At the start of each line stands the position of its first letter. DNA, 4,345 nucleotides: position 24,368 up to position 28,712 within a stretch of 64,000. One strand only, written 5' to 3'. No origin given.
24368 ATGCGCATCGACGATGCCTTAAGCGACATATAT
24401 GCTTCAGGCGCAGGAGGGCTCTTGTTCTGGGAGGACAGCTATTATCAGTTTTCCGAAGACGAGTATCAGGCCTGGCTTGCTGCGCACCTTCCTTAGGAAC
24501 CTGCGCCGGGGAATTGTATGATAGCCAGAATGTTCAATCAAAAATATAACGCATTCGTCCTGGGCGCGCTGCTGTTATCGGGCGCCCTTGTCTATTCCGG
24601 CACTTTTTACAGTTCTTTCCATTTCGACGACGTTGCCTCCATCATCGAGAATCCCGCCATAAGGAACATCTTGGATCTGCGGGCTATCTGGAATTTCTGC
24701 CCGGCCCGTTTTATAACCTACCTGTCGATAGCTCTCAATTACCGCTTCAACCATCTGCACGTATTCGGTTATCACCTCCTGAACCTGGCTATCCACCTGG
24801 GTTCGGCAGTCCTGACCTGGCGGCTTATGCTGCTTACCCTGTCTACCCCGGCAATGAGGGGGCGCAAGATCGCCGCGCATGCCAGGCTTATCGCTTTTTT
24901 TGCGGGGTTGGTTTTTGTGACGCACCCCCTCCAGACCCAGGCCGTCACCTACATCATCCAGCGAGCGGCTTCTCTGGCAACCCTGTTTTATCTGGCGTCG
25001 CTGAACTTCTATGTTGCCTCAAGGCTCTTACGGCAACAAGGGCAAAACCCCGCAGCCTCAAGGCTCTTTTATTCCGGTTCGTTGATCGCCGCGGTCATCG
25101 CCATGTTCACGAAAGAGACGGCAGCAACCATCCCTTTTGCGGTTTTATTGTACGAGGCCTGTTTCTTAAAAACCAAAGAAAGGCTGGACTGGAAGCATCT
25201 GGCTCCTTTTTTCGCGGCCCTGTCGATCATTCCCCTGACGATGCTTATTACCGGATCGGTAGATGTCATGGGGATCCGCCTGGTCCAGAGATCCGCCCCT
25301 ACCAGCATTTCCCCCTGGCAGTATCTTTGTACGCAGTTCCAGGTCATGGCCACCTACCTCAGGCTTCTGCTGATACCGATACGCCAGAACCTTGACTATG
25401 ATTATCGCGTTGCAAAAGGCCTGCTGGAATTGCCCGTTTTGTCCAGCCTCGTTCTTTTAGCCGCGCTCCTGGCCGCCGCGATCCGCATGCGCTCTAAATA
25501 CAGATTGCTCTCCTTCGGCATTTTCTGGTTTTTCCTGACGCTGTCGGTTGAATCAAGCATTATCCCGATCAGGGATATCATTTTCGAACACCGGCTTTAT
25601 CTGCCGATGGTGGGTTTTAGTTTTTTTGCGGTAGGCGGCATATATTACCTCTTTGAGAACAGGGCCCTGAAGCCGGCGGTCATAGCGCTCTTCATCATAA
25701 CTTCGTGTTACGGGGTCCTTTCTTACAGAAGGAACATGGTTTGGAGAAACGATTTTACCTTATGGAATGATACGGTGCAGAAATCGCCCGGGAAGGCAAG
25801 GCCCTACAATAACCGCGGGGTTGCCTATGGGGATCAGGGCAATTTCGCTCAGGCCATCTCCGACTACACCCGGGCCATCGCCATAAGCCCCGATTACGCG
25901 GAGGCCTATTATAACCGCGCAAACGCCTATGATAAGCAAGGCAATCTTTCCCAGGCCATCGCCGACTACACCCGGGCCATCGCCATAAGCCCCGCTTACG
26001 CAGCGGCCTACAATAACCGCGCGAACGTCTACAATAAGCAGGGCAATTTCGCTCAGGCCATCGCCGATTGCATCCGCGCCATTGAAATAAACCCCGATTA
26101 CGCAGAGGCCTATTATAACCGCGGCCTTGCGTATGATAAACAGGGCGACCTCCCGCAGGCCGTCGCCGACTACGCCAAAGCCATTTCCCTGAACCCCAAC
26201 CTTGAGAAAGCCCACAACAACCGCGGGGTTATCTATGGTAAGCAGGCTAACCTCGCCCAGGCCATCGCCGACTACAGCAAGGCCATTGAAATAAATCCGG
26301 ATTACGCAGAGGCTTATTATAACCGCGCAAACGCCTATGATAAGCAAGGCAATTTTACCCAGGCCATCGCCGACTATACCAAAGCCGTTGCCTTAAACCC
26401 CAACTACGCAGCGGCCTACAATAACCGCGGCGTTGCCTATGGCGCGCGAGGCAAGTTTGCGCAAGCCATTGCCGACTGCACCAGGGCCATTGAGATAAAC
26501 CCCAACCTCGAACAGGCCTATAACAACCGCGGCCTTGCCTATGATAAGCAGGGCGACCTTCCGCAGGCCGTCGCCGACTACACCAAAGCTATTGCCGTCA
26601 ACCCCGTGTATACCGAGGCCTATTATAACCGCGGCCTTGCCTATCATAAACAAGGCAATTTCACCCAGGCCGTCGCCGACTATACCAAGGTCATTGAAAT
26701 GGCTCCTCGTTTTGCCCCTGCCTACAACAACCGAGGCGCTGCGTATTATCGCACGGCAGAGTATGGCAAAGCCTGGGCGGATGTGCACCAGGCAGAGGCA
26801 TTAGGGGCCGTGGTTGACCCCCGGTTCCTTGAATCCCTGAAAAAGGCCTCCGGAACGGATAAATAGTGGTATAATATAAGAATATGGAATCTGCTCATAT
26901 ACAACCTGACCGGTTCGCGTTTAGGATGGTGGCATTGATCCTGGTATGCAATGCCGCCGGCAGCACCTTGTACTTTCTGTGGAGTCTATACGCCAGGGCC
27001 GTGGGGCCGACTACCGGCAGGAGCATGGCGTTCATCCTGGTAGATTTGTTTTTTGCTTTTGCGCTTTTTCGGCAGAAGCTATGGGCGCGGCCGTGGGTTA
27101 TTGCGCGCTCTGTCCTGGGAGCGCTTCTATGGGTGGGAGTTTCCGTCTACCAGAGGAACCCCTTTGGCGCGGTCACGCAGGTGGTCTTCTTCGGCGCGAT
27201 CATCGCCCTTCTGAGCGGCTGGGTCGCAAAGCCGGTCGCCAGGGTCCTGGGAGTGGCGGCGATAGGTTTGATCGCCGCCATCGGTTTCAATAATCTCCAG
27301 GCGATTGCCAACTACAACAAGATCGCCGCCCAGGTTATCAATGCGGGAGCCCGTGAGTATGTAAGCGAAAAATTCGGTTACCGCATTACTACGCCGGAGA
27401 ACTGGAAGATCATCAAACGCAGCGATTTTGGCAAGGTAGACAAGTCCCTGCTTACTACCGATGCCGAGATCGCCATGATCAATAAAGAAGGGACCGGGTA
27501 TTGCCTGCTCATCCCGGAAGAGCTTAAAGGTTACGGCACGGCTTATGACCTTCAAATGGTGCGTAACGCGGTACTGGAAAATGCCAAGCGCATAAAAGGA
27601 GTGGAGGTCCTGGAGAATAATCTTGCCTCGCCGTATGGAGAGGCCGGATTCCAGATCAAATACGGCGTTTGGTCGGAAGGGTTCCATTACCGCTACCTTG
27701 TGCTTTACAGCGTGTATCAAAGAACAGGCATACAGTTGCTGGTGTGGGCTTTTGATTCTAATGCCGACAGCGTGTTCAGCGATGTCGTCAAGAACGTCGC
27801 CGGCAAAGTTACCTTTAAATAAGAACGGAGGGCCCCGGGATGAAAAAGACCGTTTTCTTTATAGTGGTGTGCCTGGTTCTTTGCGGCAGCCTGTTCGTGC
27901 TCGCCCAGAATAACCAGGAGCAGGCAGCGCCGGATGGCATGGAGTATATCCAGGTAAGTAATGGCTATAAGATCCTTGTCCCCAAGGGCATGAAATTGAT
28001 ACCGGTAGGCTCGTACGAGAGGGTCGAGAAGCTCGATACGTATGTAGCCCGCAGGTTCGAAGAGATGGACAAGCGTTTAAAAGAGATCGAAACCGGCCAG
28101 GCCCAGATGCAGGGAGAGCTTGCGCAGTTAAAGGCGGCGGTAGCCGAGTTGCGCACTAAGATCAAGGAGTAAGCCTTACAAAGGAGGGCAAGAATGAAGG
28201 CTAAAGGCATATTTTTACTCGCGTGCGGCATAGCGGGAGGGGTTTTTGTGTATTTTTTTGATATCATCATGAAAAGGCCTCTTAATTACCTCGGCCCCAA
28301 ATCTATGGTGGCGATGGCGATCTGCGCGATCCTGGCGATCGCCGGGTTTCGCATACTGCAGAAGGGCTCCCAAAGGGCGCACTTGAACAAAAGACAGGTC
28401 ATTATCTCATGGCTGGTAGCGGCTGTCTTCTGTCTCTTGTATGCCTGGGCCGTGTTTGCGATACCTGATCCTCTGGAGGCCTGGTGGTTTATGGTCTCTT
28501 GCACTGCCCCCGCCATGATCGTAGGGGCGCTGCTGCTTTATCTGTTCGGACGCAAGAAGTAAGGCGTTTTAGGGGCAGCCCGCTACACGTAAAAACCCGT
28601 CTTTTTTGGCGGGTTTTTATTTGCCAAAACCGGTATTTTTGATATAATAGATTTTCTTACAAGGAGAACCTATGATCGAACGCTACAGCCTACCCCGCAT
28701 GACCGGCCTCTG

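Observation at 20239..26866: Synthase-dependent exopolysaccharide-like locus with the TPR scaffold fused to a GT-C membrane domain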

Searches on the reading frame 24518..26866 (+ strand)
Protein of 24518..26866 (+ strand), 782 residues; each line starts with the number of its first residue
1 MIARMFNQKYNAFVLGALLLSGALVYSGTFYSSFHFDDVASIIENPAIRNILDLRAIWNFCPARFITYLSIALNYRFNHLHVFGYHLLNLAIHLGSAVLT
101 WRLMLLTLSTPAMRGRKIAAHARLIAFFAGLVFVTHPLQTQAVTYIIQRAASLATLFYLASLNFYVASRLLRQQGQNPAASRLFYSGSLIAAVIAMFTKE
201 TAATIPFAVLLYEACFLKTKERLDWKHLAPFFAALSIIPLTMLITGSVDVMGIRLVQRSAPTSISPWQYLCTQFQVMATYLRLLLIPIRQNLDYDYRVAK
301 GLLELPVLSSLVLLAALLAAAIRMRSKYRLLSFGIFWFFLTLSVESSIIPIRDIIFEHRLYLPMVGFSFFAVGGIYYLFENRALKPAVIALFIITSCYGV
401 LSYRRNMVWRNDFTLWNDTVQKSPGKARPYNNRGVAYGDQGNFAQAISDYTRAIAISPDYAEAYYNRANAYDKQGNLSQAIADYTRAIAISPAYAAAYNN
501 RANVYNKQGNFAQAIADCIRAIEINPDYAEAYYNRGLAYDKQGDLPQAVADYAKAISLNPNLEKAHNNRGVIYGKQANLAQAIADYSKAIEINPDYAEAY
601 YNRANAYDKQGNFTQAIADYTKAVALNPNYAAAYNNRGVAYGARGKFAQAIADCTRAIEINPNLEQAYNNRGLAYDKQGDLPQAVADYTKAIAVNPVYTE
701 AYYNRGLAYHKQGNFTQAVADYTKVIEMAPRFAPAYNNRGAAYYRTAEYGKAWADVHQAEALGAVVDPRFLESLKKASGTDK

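Call 4: search_protein_families(library=pfam, proteins=[window:24518-26866:+], max_evalue=0.01)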
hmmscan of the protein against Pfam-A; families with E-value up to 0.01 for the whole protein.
window:24518-26866:+ (782 aa): 25 families
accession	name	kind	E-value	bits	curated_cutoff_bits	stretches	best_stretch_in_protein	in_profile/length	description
PF00515.34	TPR_1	-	2.4e-101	328.3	27.8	9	597-630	1-34/34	Tetratricopeptide repeat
PF13414.12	TPR_11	-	4.2e-79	260.4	26.8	9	503-543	2-42/42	TPR repeat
PF07719.23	TPR_2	-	5.8e-73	235.5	27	9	597-630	1-34/34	Tetratricopeptide repeat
PF13181.12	TPR_8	-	4e-65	210.9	25.7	9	597-630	1-34/34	Tetratricopeptide repeat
PF13431.12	TPR_17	-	8e-65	210.2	24.4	9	586-617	2-33/34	Tetratricopeptide repeat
PF13432.12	TPR_16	-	3.7e-42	142.8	32.7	5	671-730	3-62/65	Tetratricopeptide repeat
PF13424.12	TPR_12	-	3.3e-40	136.6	30.1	5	495-558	3-74/77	Tetratricopeptide repeat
PF13371.12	TPR_9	-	1.5e-33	115.1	35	6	504-565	4-65/73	Tetratricopeptide repeat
PF13374.12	TPR_10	-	7.9e-27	92.9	27.5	2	495-524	2-31/42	Tetratricopeptide repeat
PF13174.12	TPR_6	-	2.2e-25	88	26.3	3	700-730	1-31/33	Tetratricopeptide repeat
PF14559.12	TPR_19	-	1.3e-24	86.8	25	6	439-482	3-46/68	Tetratricopeptide repeat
PF13428.12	TPR_14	-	1.4e-23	81.4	23.5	1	598-637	2-41/44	Tetratricopeptide repeat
PF10516.15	SHNi-TPR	-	1e-19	70.2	21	0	610-626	14-30/38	SHNi-TPR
PF13176.12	TPR_7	-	6.4e-14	51.2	27.9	0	600-627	2-31/36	Tetratricopeptide repeat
PF24575.1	TPR_Slam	-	1.2e-11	45.3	35.2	0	703-736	51-84/104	Surface lipoprotein assembly modifier, N-terminal TPR repeats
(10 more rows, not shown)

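Call 5: search_protein_families(library=ncbifam, proteins=[window:24518-26866:+], max_evalue=0.01)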
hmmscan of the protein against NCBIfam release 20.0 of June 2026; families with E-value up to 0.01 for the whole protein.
window:24518-26866:+ (782 aa): 28 families (the best 25 are shown)
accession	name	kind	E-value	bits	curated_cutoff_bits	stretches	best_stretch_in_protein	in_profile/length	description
NF040959.1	MamA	equivalog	8.3e-48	162.5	200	4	495-661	37-203/204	magnetosome protein MamA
TIGR02521.1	type_IV_pilW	equivalog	1.6e-38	132.6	154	5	504-570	40-106/234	type IV pilus biogenesis/stability protein PilW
NF008391.2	PRK11189.1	equivalog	7.9e-37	127.3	250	4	596-675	64-143/297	lipoprotein NlpI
NF033762.1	social_mot_Tgl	equivalog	1.6e-34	119.3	225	3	529-689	31-194/252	social motility TPR repeat lipoprotein Tgl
TIGR00990.1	3a0801s09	subfamily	8.4e-33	113.9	757.25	3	626-752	326-452/615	mitochondrial import receptor subunit TOM70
NF047558.1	TPR_END_plus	domain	2.6e-32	110.6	32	4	599-631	1-33/56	TPR end-of-group domain-containing protein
TIGR02917.1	PEP_TPR_lipo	equivalog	1e-31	109.7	312.2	3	564-759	466-661/899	XrtA/PEP-CTERM system TPR-repeat protein PrsT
NF002725.1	PRK02603.1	equivalog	6.5e-26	91.4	143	5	599-684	37-125/173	photosystem I assembly protein Ycf3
NF007302.0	PRK09782.1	equivalog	3.1e-23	81.7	1223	4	577-659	593-674/990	phage receptor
NF033758.1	gliding_GltE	equivalog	8e-22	77.8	225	2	521-762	78-319/411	adventurous gliding motility TPR repeat lipoprotein GltE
NF047507.1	TPR_BatC_Lepto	exception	3.7e-21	75.6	175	4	500-568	63-135/214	TPR repeat-containing protein BatC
NF033920.0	C39_PA2778_fam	equivalog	5.1e-14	52.3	150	3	438-525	167-254/255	PA2778 family cysteine peptidase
NF008520.0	PRK11447.1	equivalog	1.5e-12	46.2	858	2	492-614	268-387/1157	cellulose synthase complex outer membrane protein BcsC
NF047371.1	FlcA_CTERM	equivalog_domain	2.1e-10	39.7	300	2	634-740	402-514/646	periplasmic flagellar collar protein FlcA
NF053607.1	CHU_0125_OmpA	equivalog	5.5e-10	38.4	620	2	636-729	24-117/639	CHU_0125 family OmpA-like outer membrane integrity protein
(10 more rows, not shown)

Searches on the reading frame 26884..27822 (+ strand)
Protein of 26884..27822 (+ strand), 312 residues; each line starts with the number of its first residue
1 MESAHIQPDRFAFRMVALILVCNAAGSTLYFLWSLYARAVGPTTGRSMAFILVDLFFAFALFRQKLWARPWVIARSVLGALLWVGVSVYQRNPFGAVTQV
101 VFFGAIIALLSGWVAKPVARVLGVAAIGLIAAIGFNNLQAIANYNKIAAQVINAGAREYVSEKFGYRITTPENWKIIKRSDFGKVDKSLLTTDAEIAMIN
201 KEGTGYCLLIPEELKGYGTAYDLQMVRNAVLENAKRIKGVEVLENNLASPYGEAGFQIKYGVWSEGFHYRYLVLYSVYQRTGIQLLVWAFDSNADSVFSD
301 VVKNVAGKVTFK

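Call 4: search_protein_families(library=pfam, proteins=[window:26884-27822:+], max_evalue=0.01)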
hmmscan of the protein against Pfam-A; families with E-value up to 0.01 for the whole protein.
window:26884-27822:+ (312 aa): 0 families

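Call 5: search_protein_families(library=ncbifam, proteins=[window:26884-27822:+], max_evalue=0.01)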
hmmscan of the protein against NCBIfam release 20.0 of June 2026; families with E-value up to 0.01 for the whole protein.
window:26884-27822:+ (312 aa): 1 family
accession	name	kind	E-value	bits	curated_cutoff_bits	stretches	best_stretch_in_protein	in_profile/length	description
TIGR04138.1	Plancto_Ver_chp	hypoth_equivalog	0.0056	16.7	60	0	145-190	41-87/123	Minf_1886 family protein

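Call 67: search_protein_families(library=padloc, proteins=[window:26884-27822:+], max_evalue=0.01)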
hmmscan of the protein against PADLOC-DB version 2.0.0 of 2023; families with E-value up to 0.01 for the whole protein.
window:26884-27822:+ (312 aa): 0 families

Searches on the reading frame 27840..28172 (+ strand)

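Call 4: search_protein_families(library=pfam, proteins=[window:27840-28172:+], max_evalue=0.01)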
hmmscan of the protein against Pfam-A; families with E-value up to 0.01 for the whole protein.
window:27840-28172:+ (110 aa): 0 families

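Call 5: search_protein_families(library=ncbifam, proteins=[window:27840-28172:+], max_evalue=0.01)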
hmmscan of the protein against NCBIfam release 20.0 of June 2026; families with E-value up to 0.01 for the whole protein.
window:27840-28172:+ (110 aa): 3 families
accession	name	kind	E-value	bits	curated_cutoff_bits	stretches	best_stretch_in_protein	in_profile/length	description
NF038218.1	IcmG_DotF_IVB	equivalog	0.0019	17.9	200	1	5-109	58-155/266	type IVB secretion system protein IcmG/DotF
NF003409.0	PRK04778.1-3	equivalog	0.0022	16.8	562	1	68-109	379-420/570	septation ring formation regulator EzrA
NF005049.0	PRK06461.1-3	equivalog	0.0045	17.2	188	1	18-89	54-123/144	single-stranded DNA-binding protein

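Call 67: search_protein_families(library=padloc, proteins=[window:27840-28172:+], max_evalue=0.01)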
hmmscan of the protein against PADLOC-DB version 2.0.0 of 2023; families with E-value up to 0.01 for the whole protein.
window:27840-28172:+ (110 aa): 0 families

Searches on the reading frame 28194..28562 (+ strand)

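Call 4: search_protein_families(library=pfam, proteins=[window:28194-28562:+], max_evalue=0.01)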
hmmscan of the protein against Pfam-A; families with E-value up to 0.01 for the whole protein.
window:28194-28562:+ (122 aa): 1 family
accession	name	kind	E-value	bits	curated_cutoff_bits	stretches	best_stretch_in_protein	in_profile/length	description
PF01757.29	Acyl_transf_3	-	0.00083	18.9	31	1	5-120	151-261/326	Acyltransferase domain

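Call 5: search_protein_families(library=ncbifam, proteins=[window:28194-28562:+], max_evalue=0.01)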
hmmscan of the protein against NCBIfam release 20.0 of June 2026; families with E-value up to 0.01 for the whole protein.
window:28194-28562:+ (122 aa): 1 family
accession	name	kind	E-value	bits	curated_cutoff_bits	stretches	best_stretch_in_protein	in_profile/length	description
TIGR00899.1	2A0120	subfamily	0.0036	16.4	522.3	1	10-86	8-84/375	sugar efflux transporter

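Call 67: search_protein_families(library=padloc, proteins=[window:28194-28562:+], max_evalue=0.01)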
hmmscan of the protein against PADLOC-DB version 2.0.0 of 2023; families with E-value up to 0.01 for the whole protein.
window:28194-28562:+ (122 aa): 0 families
